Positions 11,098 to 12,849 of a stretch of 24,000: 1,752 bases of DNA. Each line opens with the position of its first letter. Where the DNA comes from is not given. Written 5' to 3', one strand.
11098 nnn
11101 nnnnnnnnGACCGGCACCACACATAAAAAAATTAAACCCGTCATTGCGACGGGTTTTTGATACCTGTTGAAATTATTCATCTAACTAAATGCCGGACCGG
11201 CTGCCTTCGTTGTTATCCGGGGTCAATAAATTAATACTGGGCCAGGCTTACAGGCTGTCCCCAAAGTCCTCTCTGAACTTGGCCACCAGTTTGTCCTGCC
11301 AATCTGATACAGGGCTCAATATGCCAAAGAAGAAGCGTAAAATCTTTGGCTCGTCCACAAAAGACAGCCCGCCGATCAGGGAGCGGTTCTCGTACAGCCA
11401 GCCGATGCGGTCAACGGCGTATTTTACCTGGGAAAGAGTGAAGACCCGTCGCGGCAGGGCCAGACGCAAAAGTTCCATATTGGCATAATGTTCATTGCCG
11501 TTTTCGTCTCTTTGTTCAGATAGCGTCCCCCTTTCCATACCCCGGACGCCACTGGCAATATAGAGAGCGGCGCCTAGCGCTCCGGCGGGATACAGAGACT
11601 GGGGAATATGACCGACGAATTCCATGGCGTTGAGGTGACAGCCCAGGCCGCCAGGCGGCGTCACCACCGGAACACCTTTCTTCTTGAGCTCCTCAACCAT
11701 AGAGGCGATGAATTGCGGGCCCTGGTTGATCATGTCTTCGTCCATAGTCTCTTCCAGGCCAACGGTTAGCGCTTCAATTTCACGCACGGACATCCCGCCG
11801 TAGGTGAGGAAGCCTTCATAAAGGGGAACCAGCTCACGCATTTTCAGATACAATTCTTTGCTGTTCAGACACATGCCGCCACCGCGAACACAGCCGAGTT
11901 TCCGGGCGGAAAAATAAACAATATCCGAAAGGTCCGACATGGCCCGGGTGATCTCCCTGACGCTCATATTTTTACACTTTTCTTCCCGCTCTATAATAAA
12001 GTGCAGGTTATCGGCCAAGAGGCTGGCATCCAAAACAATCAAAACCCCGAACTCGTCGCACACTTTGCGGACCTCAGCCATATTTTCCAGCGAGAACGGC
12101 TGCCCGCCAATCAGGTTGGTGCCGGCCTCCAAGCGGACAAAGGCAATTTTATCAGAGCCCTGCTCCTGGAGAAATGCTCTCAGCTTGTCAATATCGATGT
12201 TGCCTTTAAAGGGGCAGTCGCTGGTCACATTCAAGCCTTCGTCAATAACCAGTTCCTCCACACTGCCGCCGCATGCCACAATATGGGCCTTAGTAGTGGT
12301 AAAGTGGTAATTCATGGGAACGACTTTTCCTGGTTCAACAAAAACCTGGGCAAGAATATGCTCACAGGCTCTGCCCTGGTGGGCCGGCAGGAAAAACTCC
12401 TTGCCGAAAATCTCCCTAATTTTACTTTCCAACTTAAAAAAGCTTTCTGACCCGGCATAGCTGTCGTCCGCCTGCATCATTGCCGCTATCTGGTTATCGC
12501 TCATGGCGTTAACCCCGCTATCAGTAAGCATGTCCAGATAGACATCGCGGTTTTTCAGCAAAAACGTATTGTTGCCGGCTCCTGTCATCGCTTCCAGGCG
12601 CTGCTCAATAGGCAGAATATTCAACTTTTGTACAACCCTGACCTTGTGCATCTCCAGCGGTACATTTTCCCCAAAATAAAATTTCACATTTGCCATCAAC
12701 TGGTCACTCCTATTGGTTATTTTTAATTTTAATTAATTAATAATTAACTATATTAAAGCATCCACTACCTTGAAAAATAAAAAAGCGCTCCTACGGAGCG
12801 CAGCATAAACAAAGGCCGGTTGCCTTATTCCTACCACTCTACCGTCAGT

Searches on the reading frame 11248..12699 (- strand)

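Call 27: search_protein_families(library=pfam, proteins=[window:11248-12699:-], max_evalue=0.001)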
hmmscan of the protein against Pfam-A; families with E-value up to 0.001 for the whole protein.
window:11248-12699:- (483 aa): 1 family
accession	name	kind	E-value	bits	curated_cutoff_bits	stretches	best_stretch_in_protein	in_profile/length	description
PF01212.27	Beta_elim_lyase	-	5.9e-51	173.9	27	1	56-425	1-282/288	Beta-eliminating lyase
